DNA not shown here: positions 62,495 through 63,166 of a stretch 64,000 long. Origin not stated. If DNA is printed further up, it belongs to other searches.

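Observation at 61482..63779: Tandem triplet of divergent small secreted paralogs next to an 8-strand-type OMP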

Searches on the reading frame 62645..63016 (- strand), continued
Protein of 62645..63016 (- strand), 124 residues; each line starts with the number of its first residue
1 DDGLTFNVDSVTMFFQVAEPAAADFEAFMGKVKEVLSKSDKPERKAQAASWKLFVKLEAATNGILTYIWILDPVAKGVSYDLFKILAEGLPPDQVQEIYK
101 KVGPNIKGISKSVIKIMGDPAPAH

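Call 67: find_encoding_contigs(protein=P0154, flank=6000, max_places=2)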
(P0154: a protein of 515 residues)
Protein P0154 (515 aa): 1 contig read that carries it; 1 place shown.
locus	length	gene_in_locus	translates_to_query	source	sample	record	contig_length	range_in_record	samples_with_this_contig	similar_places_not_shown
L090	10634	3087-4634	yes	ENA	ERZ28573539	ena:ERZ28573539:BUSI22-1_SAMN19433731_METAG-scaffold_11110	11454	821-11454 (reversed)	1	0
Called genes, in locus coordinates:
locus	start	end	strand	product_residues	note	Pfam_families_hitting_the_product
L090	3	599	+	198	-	?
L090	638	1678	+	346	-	PF02470:MlaD, PF28544:Helical_needle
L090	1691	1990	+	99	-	PF12732:YtxH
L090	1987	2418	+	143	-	-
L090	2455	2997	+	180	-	-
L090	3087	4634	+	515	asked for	PF13676:TIR_2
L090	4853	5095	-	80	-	PF12760:Zn_ribbon_IS1595 (weak)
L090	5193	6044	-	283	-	PF00285:Citrate_synt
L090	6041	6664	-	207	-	PF14681:UPRTase, PF00156:Pribosyltran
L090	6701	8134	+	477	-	PF01979:Amidohydro_1, PF07969:Amidohydro_3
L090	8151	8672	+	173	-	PF00156:Pribosyltran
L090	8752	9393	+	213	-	PF02502:LacAB_rpiB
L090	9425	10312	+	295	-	PF01791:DeoC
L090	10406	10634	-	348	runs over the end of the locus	?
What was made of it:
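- The TIR fusion lies beside MlaF/MlaD genes (call 67).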

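Call 70: search_solved_structures(query=A3, max_evalue=10)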
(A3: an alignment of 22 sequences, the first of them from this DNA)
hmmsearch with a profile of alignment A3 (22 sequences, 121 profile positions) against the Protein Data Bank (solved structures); distinct sequences matched with E-value up to 10: 2.
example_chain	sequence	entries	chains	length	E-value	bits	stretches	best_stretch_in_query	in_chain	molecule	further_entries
9dis_A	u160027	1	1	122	0.049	16.6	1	18-55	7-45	ChuA Binder H3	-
3cij_A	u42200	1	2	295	1.1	12.2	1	58-110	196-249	UPF0100 protein AF_0094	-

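Call 75: find_related_loci(query=A4, collection=metagenome_contigs, flank=4000)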
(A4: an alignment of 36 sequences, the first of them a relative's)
Query A4 (290 aa) in metagenome_contigs; peptide patterns used: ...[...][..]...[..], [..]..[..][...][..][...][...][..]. (x = any residue, [..] = any of these).
458 stretches matched a pattern; 373 encode a relative of the query (tblastn E <= 1e-3); the best 80 are kept; 80 distinct loci.
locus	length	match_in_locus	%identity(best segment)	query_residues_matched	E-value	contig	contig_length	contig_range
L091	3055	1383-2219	48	8-289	1e-84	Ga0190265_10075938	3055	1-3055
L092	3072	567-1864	49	3-285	3e-84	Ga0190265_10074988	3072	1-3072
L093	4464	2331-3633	54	6-285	5e-82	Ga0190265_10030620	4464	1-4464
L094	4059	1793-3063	45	8-285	3e-70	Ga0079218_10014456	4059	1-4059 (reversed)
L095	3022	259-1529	44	8-285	5e-69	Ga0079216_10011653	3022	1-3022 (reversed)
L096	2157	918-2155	46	8-285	7e-64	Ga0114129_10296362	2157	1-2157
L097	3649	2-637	49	33-288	7e-56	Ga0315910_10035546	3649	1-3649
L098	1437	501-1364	39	26-289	1e-55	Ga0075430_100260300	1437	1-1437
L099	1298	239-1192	39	27-289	1e-55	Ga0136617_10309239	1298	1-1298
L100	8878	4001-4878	49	8-285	9e-42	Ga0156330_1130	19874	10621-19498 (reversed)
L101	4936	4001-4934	60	25-288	3e-41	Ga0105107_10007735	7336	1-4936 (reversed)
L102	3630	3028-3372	62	33-288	8e-41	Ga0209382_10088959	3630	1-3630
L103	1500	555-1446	55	27-289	8e-42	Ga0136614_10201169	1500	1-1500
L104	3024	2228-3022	60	27-288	5e-40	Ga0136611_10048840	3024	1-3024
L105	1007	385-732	57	33-289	6e-42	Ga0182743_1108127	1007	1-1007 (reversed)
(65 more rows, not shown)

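Call 90: search_protein_families(library=pfam, proteins=[P0113, P0126, P0130, P0133, P0142, P0164, P0165, P0166, P0204, P0213], max_evalue=0.01)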
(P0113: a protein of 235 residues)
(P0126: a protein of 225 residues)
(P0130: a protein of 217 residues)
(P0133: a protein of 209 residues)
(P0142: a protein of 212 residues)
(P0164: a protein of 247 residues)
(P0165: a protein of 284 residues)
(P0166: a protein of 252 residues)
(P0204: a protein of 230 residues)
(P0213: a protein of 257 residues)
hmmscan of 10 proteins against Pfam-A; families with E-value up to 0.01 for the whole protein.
P0113 (235 aa): 0 families

P0126 (225 aa): 0 families

P0130 (217 aa): 0 families

P0133 (209 aa): 0 families

P0142 (212 aa): 0 families

P0164 (247 aa): 0 families

P0165 (284 aa): 0 families

P0166 (252 aa): 3 families
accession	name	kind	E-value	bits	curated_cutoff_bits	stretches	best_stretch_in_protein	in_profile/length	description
PF00106.31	adh_short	-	4e-29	101.9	26.6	1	2-136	55-190/195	short chain dehydrogenase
PF13561.12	adh_short_C2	-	2.8e-24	86.4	27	1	2-138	49-186/236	Enoyl-(Acyl carrier protein) reductase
PF08659.16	KR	-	0.0074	16.7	22.6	0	2-109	59-163/180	KR domain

P0204 (230 aa): 0 families

P0213 (257 aa): 0 families
